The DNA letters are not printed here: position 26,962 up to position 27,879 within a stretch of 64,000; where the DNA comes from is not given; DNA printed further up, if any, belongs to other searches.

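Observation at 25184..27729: Archaeal homocysteine-biosynthesis pair (COG1900-CBS + NIL-ferredoxin) divergent from an HTH-CBS regulator, with perfect palindromes over the shared promoter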

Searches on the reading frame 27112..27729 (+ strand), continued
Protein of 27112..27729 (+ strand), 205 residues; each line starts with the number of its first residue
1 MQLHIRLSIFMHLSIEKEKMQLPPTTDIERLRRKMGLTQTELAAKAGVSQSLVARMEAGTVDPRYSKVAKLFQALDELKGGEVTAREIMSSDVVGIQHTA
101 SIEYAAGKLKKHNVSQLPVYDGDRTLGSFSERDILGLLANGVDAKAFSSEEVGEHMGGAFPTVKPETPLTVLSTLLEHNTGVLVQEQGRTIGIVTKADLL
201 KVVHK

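Call 60: find_homologous_proteins(query=L057:5921-6448:+, max_evalue=1e-20)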
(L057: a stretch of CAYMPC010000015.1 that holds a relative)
Query L057:5921-6448:+ (176 aa): 763 proteins with E <= 1e-20 among 916 candidates; the best 120 are listed.
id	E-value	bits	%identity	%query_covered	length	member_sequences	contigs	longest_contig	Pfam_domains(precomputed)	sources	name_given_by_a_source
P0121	3.0e-104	364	100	100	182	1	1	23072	PF12844.14,PF01381.29,PF13560.13,PF00571.34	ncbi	-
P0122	2.0e-84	299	81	100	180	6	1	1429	PF12844.14,PF01381.29,PF13560.13,PF00571.34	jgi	jgi:predicted transcriptional regulator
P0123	8.5e-84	297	78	100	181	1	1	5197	PF12844.14,PF01381.29,PF00571.34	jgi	jgi:predicted transcriptional regulator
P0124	3.0e-81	289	79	93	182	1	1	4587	PF12844.14,PF01381.29,PF13560.13,PF00571.34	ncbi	-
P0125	4.8e-81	288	76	93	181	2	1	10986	PF12844.14,PF01381.29,PF13560.13,PF00571.34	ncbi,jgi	jgi:predicted transcriptional regulator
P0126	1.2e-80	287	76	100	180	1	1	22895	PF12844.14,PF01381.29,PF13560.13,PF00571.34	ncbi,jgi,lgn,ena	-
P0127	1.7e-79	283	74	100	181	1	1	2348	PF12844.14,PF01381.29,PF13560.13,PF00571.34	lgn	-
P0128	3.1e-79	282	74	100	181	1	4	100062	PF12844.14,PF01381.29,PF13560.13,PF00571.34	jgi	jgi:predicted transcriptional regulator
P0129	2.1e-78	280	73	93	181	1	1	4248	PF12844.14,PF01381.29,PF13560.13,PF00571.34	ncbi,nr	ncbi:MAG: CBS domain-containing protein [Nanoarchaeota archaeon]|nr:CBS domain-containing protein [N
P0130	2.2e-78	280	76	100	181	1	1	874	PF12844.14,PF01381.29,PF13560.13,PF00571.34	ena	-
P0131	3.2e-78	279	74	93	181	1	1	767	PF12844.14,PF01381.29,PF13560.13,PF00571.34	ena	-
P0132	1.2e-77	277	75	100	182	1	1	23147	PF12844.14,PF01381.29,PF13560.13,PF00571.34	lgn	-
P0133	5.5e-77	275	71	100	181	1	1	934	PF12844.14,PF01381.29,PF13560.13,PF00571.34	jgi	jgi:predicted transcriptional regulator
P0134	2.5e-76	273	71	100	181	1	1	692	PF12844.14,PF01381.29,PF13560.13,PF00571.34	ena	-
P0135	5.4e-76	272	71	99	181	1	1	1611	PF12844.14,PF01381.29,PF13560.13,PF00571.34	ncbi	-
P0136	2.4e-74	267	69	100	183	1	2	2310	PF12844.14,PF01381.29,PF13560.13,PF00571.34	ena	-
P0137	3.7e-73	263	70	99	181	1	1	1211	PF12844.14,PF01381.29,PF13560.13,PF00571.34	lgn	-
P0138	7.8e-73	262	71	100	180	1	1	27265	PF12844.14,PF01381.29,PF13560.13,PF00571.34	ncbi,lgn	ncbi:MAG: CBS domain-containing protein [Candidatus Woesearchaeota archaeon]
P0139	2.9e-72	260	68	93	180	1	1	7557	PF12844.14,PF01381.29,PF13560.13,PF00571.34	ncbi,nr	ncbi:CBS domain-containing protein [Candidatus Woesearchaeota archaeon]|nr:CBS domain-containing pro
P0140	3.2e-69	250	69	100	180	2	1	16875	PF12844.14,PF01381.29,PF13560.13,PF00571.34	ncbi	ncbi:MAG: CBS domain-containing protein [Candidatus Woesearchaeota archaeon]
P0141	5.0e-69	249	69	100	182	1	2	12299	PF12844.14,PF01381.29,PF13560.13,PF00571.34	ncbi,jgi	-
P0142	6.7e-69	249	69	99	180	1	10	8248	PF12844.14,PF01381.29,PF13560.13,PF00571.34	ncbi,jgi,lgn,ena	-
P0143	1.2e-68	248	67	99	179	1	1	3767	PF12844.14,PF01381.29,PF13560.13,PF00571.34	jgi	jgi:predicted transcriptional regulator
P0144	3.1e-68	247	68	100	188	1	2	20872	PF12844.14,PF01381.29,PF13560.13,PF00571.34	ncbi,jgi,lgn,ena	-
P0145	4.2e-68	246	68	100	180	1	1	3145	PF12844.14,PF01381.29,PF00571.34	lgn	-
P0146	4.6e-68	246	65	100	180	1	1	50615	PF12844.14,PF01381.29,PF13560.13,PF00571.34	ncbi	-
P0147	1.2e-67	245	68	99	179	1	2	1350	PF12844.14,PF01381.29,PF13560.13,PF00571.34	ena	-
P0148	1.4e-67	245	66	93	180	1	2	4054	PF12844.14,PF01381.29,PF13560.13,PF00571.34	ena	-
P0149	3.6e-66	240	66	100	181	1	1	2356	PF12844.14,PF01381.29,PF13560.13,PF00571.34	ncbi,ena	-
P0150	6.6e-65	236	66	100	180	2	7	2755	PF12844.14,PF01381.29,PF00571.34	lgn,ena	-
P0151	2.9e-64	234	64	100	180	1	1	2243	PF12844.14,PF01381.29,PF13560.13,PF00571.34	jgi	-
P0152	1.7e-63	231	65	100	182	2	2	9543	PF12844.14,PF01381.29,PF13560.13,PF00571.34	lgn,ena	-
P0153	5.3e-63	230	65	99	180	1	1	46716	PF12844.14,PF01381.29,PF13560.13,PF00571.34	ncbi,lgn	ncbi:MAG: CBS domain-containing protein [archaeon]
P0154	9.7e-63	229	65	100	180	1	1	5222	PF12844.14,PF01381.29,PF13560.13,PF00571.34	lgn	-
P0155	9.8e-63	229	62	99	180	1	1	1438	PF12844.14,PF01381.29,PF13560.13,PF00571.34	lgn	-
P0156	9.9e-63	229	65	93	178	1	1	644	PF12844.14,PF01381.29,PF13560.13,PF00571.34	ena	-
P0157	1.9e-62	228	62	99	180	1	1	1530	PF12844.14,PF01381.29,PF13560.13,PF00571.34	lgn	-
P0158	2.4e-62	228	63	100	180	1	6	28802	PF12844.14,PF01381.29,PF13560.13,PF00571.34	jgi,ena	jgi:predicted transcriptional regulator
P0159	6.2e-62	226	62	100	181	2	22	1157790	PF12844.14,PF01381.29,PF13560.13,PF00571.34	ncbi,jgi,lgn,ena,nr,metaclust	ncbi:TPA: CBS domain-containing protein [Candidatus Woesearchaeota archaeon]|nr:Transcriptional regu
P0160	1.4e-61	225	62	100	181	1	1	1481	PF12844.14,PF01381.29,PF13560.13,PF00571.34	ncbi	-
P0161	3.8e-61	224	62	99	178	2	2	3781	PF12844.14,PF01381.29,PF13560.13,PF00571.34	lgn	-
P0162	8.3e-54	200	55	100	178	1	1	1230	PF12844.14,PF01381.29,PF13560.13,PF00571.34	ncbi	-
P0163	2.7e-52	195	56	100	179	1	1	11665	PF12844.14,PF01381.29,PF13560.13,PF00571.34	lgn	-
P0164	5.5e-52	194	57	99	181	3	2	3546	PF12844.14,PF01381.29,PF13560.13,PF00571.34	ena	-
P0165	8.1e-52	193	57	99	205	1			PF12844.14,PF01381.29,PF13560.13,PF00571.34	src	-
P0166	1.3e-51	193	57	99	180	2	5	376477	PF12844.14,PF01381.29,PF13560.13,PF00571.34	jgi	-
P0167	6.1e-51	191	56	99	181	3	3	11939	PF12844.14,PF01381.29,PF13560.13,PF00571.34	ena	-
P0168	1.6e-50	189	54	99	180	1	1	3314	PF12844.14,PF01381.29,PF13560.13,PF00571.34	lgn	-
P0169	3.9e-50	188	55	100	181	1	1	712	PF12844.14,PF01381.29,PF00571.34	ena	-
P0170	7.7e-50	187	55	99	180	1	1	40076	PF12844.14,PF01381.29,PF13560.13,PF00571.34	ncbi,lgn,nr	ncbi:CBS domain-containing protein [Candidatus Woesearchaeota archaeon]|nr:CBS domain-containing pro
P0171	1.2e-49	186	51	100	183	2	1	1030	PF12844.14,PF01381.29,PF13560.13,PF00571.34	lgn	-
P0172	1.5e-49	186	54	99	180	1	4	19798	PF12844.14,PF01381.29,PF13560.13,PF00571.34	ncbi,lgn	-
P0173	4.1e-49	185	56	100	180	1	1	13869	PF12844.14,PF01381.29,PF00571.34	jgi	jgi:predicted transcriptional regulator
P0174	1.0e-48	183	54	100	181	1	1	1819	PF12844.14,PF01381.29,PF00571.34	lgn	-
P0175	1.4e-48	183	54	99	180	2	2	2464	PF12844.14,PF01381.29,PF13560.13,PF00571.34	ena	-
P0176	1.5e-48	183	55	100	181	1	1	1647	PF12844.14,PF01381.29,PF13560.13,PF00571.34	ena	-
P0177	1.6e-48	183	53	100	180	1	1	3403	PF12844.14,PF01381.29,PF13560.13,PF00571.34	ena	-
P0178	1.8e-48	183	51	100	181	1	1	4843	PF12844.14,PF01381.29,PF13560.13,PF00571.34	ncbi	ncbi:MAG: CBS domain-containing protein [archaeon]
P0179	1.9e-48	183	51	99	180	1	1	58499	PF12844.14,PF01381.29,PF13560.13,PF00571.34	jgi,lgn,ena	-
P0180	2.9e-48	182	53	99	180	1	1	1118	PF12844.14,PF01381.29,PF13560.13,PF00571.34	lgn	-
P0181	3.2e-48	182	52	100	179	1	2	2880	PF12844.14,PF01381.29,PF00571.34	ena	-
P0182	3.3e-48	182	53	100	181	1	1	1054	PF12844.14,PF01381.29,PF13560.13,PF00571.34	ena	-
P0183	3.7e-48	182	54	99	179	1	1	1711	PF12844.14,PF01381.29,PF13560.13,PF00571.34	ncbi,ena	-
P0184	3.9e-48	182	51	100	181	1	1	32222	PF12844.14,PF01381.29,PF00571.34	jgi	jgi:predicted transcriptional regulator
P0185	4.5e-48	181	53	100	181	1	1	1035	PF12844.14,PF01381.29,PF13560.13,PF00571.34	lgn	-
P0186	4.7e-48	181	51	97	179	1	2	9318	PF12844.14,PF01381.29,PF13560.13,PF00571.34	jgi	-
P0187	4.8e-48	181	51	99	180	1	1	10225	PF12844.14,PF01381.29,PF13560.13,PF00571.34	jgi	jgi:predicted transcriptional regulator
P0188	5.2e-48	181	54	98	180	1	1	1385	PF12844.14,PF01381.29,PF13560.13,PF00571.34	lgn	-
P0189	5.6e-48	181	53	99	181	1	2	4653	PF12844.14,PF01381.29,PF13560.13,PF00571.34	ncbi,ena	-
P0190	5.8e-48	181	50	100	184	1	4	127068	PF12844.14,PF01381.29,PF00571.34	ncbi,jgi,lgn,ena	-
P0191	5.9e-48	181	53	100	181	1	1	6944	PF12844.14,PF01381.29,PF13560.13,PF00571.34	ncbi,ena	-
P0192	6.1e-48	181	55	100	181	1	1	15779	PF12844.14,PF01381.29,PF13560.13,PF00571.34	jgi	-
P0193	7.9e-48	181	52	99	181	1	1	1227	PF12844.14,PF01381.29,PF13560.13,PF00571.34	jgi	-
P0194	8.9e-48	180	54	99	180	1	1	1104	PF12844.14,PF01381.29,PF13560.13,PF00571.34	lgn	-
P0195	9.0e-48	180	51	100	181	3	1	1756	PF12844.14,PF01381.29,PF13560.13,PF00571.34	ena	-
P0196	9.5e-48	180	54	99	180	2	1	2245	PF12844.14,PF01381.29,PF13560.13,PF00571.34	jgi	jgi:predicted transcriptional regulator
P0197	1.0e-47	180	52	100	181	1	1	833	PF12844.14,PF01381.29,PF00571.34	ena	-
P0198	1.0e-47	180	52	100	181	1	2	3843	PF12844.14,PF01381.29,PF00571.34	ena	-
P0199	1.1e-47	180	51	99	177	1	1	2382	PF12844.14,PF01381.29,PF13560.13,PF00571.34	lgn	-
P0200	1.2e-47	180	52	100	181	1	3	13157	PF12844.14,PF01381.29,PF13560.13,PF00571.34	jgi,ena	-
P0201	1.4e-47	180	52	100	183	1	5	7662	PF12844.14,PF01381.29,PF13560.13,PF00571.34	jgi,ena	-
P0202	1.4e-47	180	54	100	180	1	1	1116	PF12844.14,PF01381.29,PF13560.13,PF00571.34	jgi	-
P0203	1.4e-47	180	52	100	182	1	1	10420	PF12844.14,PF01381.29,PF13560.13,PF00571.34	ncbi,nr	ncbi:CBS domain-containing protein [Candidatus Woesearchaeota archaeon]|nr:CBS domain-containing pro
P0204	1.7e-47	179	52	98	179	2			PF12844.14,PF01381.29,PF00571.34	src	-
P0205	1.8e-47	179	53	100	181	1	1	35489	PF12844.14,PF01381.29,PF13560.13,PF00571.34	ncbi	-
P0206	2.2e-47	179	53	100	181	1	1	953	PF12844.14,PF01381.29,PF13560.13,PF00571.34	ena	-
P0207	2.4e-47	179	52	100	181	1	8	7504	PF12844.14,PF01381.29,PF13560.13,PF00571.34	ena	-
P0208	2.5e-47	179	52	99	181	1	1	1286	PF12844.14,PF01381.29,PF13560.13,PF00571.34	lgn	-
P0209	2.6e-47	179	51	100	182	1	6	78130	PF12844.14,PF01381.29,PF13560.13,PF00571.34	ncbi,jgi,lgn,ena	-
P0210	2.9e-47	179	51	99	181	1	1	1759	PF12844.14,PF01381.29,PF13560.13,PF00571.34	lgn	-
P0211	2.9e-47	179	52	99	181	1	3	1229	PF12844.14,PF01381.29,PF13560.13,PF00571.34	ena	-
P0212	3.0e-47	179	52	100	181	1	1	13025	PF12844.14,PF01381.29,PF13560.13,PF00571.34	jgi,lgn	-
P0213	3.1e-47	179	53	99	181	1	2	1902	PF12844.14,PF01381.29,PF13560.13,PF00571.34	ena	-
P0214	3.1e-47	179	52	99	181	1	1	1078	PF12844.14,PF01381.29,PF13560.13,PF00571.34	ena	-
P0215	3.2e-47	179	54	99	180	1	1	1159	PF01381.29,PF00571.34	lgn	-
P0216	3.2e-47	179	54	100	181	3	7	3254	PF12844.14,PF01381.29,PF00571.34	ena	-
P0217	3.4e-47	178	53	100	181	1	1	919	PF12844.14,PF01381.29,PF13560.13,PF00571.34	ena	-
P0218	3.6e-47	178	51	100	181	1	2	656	PF12844.14,PF01381.29,PF13560.13,PF00571.34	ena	-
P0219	4.1e-47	178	52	100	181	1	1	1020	PF12844.14,PF01381.29,PF13560.13,PF00571.34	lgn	-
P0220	4.1e-47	178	51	100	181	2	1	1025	PF12844.14,PF01381.29,PF13560.13,PF00571.34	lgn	-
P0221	4.3e-47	178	52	100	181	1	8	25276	PF12844.14,PF01381.29,PF13560.13,PF00571.34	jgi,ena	-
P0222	4.3e-47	178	52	100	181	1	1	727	PF12844.14,PF01381.29,PF13560.13,PF00571.34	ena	-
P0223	4.4e-47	178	51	100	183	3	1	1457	PF12844.14,PF01381.29,PF00571.34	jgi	jgi:predicted transcriptional regulator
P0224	4.5e-47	178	52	100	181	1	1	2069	PF12844.14,PF01381.29,PF13560.13,PF00571.34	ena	-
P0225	4.5e-47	178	52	100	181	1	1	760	PF12844.14,PF01381.29,PF13560.13,PF00571.34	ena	-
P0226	4.9e-47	178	53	100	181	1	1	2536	PF12844.14,PF01381.29,PF13560.13,PF00571.34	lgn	-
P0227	5.0e-47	178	53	100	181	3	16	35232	PF12844.14,PF01381.29,PF13560.13,PF00571.34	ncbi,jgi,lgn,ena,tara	jgi:predicted transcriptional regulator|tara:strand:- start:3481 stop:4026 length:546 start_codon:ye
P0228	5.4e-47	178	52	100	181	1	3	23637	PF12844.14,PF01381.29,PF13560.13,PF00571.34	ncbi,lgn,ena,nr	ncbi:MAG: CBS domain-containing protein [Nanoarchaeota archaeon]|nr:CBS domain-containing protein [N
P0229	5.5e-47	178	52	100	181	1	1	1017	PF12844.14,PF01381.29,PF13560.13,PF00571.34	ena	-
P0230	5.6e-47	178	50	99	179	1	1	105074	PF12844.14,PF01381.29,PF13560.13,PF00571.34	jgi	jgi:predicted transcriptional regulator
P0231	6.0e-47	178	51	100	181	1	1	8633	PF12844.14,PF01381.29,PF13560.13,PF00571.34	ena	-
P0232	6.7e-47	177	52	99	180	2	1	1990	PF12844.14,PF01381.29,PF13560.13,PF00571.34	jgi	-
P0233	6.7e-47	177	54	100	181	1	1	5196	PF12844.14,PF01381.29,PF13560.13,PF00571.34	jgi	jgi:predicted transcriptional regulator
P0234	6.9e-47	177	51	100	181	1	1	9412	PF12844.14,PF01381.29,PF00571.34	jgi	-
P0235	7.3e-47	177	52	100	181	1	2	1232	PF12844.14,PF01381.29,PF13560.13,PF00571.34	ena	-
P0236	7.3e-47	177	52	100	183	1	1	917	PF12844.14,PF01381.29,PF13560.13,PF00571.34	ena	-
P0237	7.5e-47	177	52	100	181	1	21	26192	PF12844.14,PF01381.29,PF13560.13,PF00571.34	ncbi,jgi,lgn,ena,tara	jgi:predicted transcriptional regulator|tara:strand:- start:8357 stop:8902 length:546 start_codon:ye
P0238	7.8e-47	177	52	99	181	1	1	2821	PF12844.14,PF01381.29,PF13560.13,PF00571.34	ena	-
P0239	9.9e-47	177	51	99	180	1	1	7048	PF12844.14,PF01381.29,PF13560.13,PF00571.34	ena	-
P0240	1.0e-46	177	52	99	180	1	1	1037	PF12844.14,PF01381.29,PF00571.34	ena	-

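Call 69: search_protein_families(library=ncbifam, proteins=[L109:5390-7279:+, L109:7276-8352:+], max_evalue=1e-10)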
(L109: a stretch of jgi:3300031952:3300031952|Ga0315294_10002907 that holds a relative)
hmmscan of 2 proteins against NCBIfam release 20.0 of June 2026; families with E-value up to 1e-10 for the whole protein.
L109:5390-7279:+ (629 aa): 25 families
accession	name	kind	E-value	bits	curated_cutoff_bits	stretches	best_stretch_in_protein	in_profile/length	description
NF005558.0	PRK07229.1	equivalog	4.3e-284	944.1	612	1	4-626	5-641/647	aconitate hydratase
TIGR01342.1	acon_putative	hypoth_equivalog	2e-274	911.9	719.15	1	4-627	2-646/655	putative aconitate hydratase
TIGR01340.1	aconitase_mito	equivalog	8.9e-119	397.9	825.35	2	23-405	54-472/745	aconitate hydratase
NF001614.1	PRK00402.1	subfamily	5.1e-110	368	385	1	4-409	3-415/415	aconitase/3-isopropylmalate dehydratase large subunit family protein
TIGR02086.1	IPMI_arch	subfamily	9.6e-103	344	410.15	1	3-409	2-410/411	3-isopropylmalate dehydratase/homoaconitate hydratase family large subunit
TIGR01343.1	hacA_fam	subfamily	1.2e-101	340.3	385.7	1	4-409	2-412/412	homoaconitate hydratase family protein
TIGR02083.1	LEU2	equivalog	7.9e-85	285.3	610.65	1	4-411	3-419/419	3-isopropylmalate dehydratase large subunit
NF008503.0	PRK11413.1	equivalog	2.1e-80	270.7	641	2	4-280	37-314/753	hydratase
NF006757.0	PRK09277.1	subfamily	4.2e-77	259.7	686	2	89-279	174-387/888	aconitate hydratase AcnA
NF040615.1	HacA_Meth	equivalog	2.9e-75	253.6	550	1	4-405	3-415/419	homoaconitase large subunit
NF009520.0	PRK12881.1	subfamily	5.5e-75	252.7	905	2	61-280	143-388/893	aconitate hydratase AcnA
TIGR01341.1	aconitase_1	equivalog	3.5e-72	243.4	945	2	90-280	157-372/876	aconitate hydratase AcnA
NF009116.0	PRK12466.1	subfamily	1.1e-67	228.6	531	2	5-278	8-304/472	3-isopropylmalate dehydratase large subunit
NF004016.0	PRK05478.1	subfamily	4.7e-67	226.5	510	2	4-278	6-302/468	3-isopropylmalate dehydratase large subunit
TIGR00139.1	h_aconitase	equivalog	9.5e-60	202.7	529.9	2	241-410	276-456/709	homoaconitase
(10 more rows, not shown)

L109:7276-8352:+ (358 aa): 16 families
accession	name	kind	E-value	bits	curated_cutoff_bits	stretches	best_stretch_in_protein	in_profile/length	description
NF006529.0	PRK08997.1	equivalog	2e-112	375.4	510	1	2-352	3-333/335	isocitrate dehydrogenase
NF006673.0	PRK09222.1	equivalog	5.2e-108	362.1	509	1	3-355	5-342/482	NADP-dependent isocitrate dehydrogenase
TIGR00175.1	mito_nad_idh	equivalog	1.4e-104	349.8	432.4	2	158-353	139-333/334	isocitrate dehydrogenase (NAD(+))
TIGR02088.1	LEU3_arch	subfamily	4.8e-99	331.6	409.8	1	5-349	1-322/324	isopropylmalate/isohomocitrate dehydrogenases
NF040626.1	AksF2_Meth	equivalog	4.2e-98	328.7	540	1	4-355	3-331/333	homoisocitrate dehydrogenase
TIGR02924.1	ICDH_alpha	equivalog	6.1e-91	305.8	561.35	1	5-333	3-313/473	isocitrate dehydrogenase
TIGR00183.1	prok_nadp_idh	equivalog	4.6e-86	289.3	567.3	2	6-213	30-252/417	isocitrate dehydrogenase (NADP(+))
NF005425.0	PRK07006.1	equivalog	7.1e-82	275.4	490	2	5-212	29-251/416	NADP-dependent isocitrate dehydrogenase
NF040619.1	AksF_Meth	equivalog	7.8e-82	275.1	500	2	152-343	146-336/343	homoisocitrate dehydrogenase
NF005036.0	PRK06451.1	equivalog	1.2e-79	268.1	484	2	6-213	27-244/412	NADP-dependent isocitrate dehydrogenase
NF005610.0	PRK07362.1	equivalog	3.5e-67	227.1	585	2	5-210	31-258/474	NADP-dependent isocitrate dehydrogenase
TIGR02089.1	TTC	equivalog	1.1e-66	225.2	470.4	1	2-350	3-348/352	tartrate dehydrogenase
NF002898.0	PRK03437.1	equivalog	2.7e-66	224.2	393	1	3-350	5-341/347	3-isopropylmalate dehydrogenase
NF040855.1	iso_homocit_dh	equivalog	1.7e-61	208.4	680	1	4-354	3-319/345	isocitrate--homoisocitrate dehydrogenase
NF006048.0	PRK08194.1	equivalog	5.2e-60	203.4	501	1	4-356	5-351/352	tartrate dehydrogenase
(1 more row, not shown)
